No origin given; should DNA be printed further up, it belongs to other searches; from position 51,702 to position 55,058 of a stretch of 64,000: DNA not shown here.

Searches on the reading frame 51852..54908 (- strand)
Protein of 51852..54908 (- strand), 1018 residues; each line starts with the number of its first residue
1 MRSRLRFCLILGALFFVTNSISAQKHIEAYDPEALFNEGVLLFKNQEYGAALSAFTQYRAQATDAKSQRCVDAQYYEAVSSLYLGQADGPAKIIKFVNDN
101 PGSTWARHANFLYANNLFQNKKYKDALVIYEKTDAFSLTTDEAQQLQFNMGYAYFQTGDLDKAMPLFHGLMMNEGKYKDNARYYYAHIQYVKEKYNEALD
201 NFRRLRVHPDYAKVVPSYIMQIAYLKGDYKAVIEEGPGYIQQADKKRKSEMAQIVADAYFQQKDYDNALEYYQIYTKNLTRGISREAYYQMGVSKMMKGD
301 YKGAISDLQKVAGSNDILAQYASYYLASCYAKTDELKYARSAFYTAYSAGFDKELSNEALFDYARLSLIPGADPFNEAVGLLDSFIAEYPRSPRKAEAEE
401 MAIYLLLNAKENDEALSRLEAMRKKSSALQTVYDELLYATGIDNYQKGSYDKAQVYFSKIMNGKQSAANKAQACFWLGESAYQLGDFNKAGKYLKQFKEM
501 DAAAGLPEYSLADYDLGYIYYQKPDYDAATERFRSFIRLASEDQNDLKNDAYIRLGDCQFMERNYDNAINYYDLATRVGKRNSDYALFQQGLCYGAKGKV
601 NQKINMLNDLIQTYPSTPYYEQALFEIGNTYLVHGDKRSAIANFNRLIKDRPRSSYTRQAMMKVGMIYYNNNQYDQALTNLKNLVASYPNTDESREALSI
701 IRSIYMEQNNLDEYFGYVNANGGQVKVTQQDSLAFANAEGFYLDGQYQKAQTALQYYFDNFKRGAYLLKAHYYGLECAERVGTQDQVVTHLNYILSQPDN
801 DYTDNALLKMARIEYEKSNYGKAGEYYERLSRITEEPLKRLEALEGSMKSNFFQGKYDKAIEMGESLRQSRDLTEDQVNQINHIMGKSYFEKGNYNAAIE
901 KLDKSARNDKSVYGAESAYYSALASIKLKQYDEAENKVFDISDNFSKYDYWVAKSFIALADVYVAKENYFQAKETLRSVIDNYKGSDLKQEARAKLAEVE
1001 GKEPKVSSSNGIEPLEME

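Call 79: search_protein_families(library=pfam, proteins=[window:51852-54908:-], max_evalue=0.00001)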
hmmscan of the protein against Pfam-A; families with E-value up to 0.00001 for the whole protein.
window:51852-54908:- (1018 aa): 14 families
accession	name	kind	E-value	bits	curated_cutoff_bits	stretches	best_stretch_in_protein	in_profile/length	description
PF13174.12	TPR_6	-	7.1e-36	120.8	26.3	0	659-691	1-33/33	Tetratricopeptide repeat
PF07719.23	TPR_2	-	5.8e-35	117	27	0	471-496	1-26/34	Tetratricopeptide repeat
PF13432.12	TPR_16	-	2.4e-29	101.8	32.7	0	514-576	1-58/65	Tetratricopeptide repeat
PF12895.13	ANAPC3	-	1.5e-22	80.1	27.2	2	854-936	2-77/82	Anaphase-promoting complex, cyclosome, subunit 3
PF13181.12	TPR_8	-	5.7e-18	63.9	25.7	0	471-502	1-32/34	Tetratricopeptide repeat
PF13424.12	TPR_12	-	8.1e-17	61.6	30.1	0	880-936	4-66/77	Tetratricopeptide repeat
PF00515.34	TPR_1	-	1e-16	60.4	27.8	0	550-575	2-27/34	Tetratricopeptide repeat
PF13428.12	TPR_14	-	2e-15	56.2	23.5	0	663-698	6-41/44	Tetratricopeptide repeat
PF09976.15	TPR_21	-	2.7e-15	57.1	25.5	0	588-683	43-138/193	Tetratricopeptide repeat-like domain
PF14559.12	TPR_19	-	3e-15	56.7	25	0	117-176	1-57/68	Tetratricopeptide repeat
PF13525.12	YfiO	-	9.1e-10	39.1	25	1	621-698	5-82/203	Outer membrane lipoprotein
PF13176.12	TPR_7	-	1.8e-07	31.1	27.9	0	806-840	1-35/36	Tetratricopeptide repeat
PF13371.12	TPR_9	-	3.3e-07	30.7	35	0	629-697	3-67/73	Tetratricopeptide repeat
PF17874.7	TPR_MalT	-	2.8e-06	27.3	45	0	622-755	41-185/336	MalT-like TPR region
